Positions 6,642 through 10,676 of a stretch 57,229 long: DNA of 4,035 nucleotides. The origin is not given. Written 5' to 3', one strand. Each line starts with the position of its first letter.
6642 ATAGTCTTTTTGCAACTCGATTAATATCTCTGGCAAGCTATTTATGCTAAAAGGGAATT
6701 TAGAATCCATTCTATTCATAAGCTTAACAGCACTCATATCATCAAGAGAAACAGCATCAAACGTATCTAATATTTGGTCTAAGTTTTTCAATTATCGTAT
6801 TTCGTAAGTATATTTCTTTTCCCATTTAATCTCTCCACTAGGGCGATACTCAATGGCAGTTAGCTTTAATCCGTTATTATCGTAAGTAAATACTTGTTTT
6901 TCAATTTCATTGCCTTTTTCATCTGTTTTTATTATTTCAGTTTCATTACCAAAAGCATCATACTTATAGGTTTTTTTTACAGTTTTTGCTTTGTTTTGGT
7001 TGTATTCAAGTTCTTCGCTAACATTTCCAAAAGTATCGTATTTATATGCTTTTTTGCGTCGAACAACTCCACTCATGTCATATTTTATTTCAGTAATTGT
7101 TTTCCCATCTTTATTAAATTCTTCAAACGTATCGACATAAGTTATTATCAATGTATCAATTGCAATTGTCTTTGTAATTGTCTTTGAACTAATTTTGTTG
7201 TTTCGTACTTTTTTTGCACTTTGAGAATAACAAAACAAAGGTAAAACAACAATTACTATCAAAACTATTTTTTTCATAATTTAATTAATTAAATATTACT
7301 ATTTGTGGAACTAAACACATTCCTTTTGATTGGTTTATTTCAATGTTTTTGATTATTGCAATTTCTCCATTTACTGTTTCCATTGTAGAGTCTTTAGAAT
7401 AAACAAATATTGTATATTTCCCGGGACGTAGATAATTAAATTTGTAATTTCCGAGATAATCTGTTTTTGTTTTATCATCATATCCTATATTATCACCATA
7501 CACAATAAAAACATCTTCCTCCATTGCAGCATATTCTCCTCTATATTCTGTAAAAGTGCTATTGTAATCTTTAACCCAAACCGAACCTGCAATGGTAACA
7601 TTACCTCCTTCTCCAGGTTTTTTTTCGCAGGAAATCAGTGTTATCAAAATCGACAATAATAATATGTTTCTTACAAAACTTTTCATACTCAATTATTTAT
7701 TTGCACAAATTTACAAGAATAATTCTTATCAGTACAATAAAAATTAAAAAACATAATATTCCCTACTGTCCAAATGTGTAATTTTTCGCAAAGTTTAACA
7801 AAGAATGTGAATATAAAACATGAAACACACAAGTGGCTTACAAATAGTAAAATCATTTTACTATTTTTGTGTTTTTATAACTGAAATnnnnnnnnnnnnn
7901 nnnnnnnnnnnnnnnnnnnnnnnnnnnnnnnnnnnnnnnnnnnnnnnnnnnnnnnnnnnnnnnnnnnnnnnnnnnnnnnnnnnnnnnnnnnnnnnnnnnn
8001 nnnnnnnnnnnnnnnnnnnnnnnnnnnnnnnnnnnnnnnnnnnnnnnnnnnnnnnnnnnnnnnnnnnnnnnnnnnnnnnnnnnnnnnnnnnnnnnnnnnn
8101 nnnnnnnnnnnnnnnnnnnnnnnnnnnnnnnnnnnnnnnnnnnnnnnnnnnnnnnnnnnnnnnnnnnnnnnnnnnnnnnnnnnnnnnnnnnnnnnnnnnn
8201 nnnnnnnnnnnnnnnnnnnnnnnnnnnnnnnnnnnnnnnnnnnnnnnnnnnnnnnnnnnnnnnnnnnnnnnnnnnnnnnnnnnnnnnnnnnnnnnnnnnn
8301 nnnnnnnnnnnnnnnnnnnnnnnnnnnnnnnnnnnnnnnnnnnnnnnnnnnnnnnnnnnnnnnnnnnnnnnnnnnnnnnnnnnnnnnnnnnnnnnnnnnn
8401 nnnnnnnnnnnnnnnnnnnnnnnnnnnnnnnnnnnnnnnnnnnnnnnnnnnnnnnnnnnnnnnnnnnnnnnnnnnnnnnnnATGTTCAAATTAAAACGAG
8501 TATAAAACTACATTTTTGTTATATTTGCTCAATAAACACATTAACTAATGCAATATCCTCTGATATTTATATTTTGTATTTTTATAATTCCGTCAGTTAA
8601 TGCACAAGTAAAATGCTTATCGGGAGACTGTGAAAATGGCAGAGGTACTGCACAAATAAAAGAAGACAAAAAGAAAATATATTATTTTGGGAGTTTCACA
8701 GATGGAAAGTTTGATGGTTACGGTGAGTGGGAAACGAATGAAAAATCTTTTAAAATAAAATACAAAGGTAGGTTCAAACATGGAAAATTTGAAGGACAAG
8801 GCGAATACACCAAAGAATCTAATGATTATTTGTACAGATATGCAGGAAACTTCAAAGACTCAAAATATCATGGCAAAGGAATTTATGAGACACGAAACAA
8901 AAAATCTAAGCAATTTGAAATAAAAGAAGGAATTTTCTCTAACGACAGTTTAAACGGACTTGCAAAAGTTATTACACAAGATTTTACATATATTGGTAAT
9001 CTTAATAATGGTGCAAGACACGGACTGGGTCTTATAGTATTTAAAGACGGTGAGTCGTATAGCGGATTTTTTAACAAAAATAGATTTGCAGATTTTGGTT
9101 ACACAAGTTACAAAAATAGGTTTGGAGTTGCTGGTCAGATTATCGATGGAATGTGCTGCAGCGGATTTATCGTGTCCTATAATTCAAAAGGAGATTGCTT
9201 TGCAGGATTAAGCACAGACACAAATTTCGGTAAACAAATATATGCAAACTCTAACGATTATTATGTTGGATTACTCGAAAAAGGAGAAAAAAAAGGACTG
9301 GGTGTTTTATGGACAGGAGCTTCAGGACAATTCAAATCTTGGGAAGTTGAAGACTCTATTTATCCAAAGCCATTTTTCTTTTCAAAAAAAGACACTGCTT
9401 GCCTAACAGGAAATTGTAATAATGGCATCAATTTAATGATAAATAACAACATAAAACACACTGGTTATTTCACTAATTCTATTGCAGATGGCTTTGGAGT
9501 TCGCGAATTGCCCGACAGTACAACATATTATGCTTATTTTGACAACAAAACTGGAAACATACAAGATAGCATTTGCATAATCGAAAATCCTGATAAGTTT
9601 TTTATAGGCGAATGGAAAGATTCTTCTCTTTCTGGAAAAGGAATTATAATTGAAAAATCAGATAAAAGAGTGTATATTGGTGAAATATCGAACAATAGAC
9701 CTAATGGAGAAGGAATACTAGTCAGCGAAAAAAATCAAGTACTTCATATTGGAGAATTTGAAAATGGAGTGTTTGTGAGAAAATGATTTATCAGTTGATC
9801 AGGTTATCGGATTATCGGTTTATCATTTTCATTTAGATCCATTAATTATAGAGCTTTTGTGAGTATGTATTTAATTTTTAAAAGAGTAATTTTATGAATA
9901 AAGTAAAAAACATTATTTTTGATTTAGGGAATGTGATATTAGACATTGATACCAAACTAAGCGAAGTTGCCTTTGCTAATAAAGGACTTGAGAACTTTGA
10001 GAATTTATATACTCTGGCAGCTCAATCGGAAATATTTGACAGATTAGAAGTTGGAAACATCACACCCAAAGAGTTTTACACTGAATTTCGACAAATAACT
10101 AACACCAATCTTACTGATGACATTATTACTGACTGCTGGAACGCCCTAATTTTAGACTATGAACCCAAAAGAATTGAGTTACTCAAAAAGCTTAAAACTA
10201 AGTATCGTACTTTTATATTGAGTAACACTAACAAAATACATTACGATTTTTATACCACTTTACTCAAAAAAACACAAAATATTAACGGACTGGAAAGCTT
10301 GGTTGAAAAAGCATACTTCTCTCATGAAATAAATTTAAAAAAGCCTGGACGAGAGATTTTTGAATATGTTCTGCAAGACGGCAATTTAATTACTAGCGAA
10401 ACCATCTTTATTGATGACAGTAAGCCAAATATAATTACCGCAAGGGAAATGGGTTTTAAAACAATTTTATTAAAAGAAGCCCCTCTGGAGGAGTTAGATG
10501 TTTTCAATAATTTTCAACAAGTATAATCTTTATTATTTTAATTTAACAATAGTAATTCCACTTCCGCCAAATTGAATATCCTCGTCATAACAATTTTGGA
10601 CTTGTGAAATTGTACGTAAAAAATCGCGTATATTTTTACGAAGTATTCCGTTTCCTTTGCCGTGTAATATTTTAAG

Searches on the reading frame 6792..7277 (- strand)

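Call 76: search_protein_families(library=pfam, proteins=[window:6792-7277:-])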
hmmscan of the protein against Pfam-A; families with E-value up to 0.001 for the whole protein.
window:6792-7277:- (161 aa): 1 family
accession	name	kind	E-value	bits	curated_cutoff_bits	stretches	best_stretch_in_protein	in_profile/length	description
PF05593.20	RHS_repeat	-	3e-06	27.9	22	0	106-141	1-30/38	RHS Repeat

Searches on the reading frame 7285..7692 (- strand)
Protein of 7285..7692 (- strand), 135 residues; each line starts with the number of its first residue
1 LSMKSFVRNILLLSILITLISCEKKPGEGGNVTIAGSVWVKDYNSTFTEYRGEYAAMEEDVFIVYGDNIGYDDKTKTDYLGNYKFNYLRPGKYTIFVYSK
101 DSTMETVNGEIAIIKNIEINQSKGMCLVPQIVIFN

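Call 76: search_protein_families(library=pfam, proteins=[window:7285-7692:-])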
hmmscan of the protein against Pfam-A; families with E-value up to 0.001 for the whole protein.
window:7285-7692:- (135 aa): 2 families
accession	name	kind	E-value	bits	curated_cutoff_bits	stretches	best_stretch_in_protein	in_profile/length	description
PF07495.19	Y_Y_Y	-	7.2e-05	23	26.6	1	69-102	15-49/65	Y_Y_Y domain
PF14686.12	fn3_3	-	0.00091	19.4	24.4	0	71-114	25-68/75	Polysaccharide lyase family 4, domain II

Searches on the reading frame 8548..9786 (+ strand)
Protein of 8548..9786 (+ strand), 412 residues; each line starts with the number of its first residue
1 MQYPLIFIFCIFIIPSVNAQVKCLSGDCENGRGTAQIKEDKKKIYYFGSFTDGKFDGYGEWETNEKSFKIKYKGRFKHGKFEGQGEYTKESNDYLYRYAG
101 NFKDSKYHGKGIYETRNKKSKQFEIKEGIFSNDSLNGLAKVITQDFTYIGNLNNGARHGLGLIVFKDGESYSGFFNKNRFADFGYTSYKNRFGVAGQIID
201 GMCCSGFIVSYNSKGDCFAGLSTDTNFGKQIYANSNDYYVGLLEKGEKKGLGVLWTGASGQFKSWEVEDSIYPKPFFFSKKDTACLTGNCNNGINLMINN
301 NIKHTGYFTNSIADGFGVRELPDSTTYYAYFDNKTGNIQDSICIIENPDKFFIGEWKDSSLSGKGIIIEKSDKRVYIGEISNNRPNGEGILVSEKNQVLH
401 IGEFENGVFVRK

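Call 13: search_protein_families(library=pfam, proteins=[window:8548-9786:+])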
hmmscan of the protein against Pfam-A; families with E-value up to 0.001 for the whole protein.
window:8548-9786:+ (412 aa): 1 family
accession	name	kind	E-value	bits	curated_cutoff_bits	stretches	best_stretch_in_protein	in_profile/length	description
PF02493.26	MORN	-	1.8e-18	65.7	22.5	0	72-93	1-22/23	MORN repeat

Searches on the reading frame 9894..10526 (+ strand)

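Call 13: search_protein_families(library=pfam, proteins=[window:9894-10526:+])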
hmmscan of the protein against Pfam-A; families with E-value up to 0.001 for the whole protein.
window:9894-10526:+ (210 aa): 2 families
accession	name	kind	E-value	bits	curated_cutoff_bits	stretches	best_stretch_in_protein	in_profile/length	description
PF13419.12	HAD_2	-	1.2e-10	42.2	23.8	1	7-192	1-177/178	Haloacid dehalogenase-like hydrolase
PF00702.32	Hydrolase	-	6.1e-09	37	26.4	1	4-187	1-191/191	haloacid dehalogenase-like hydrolase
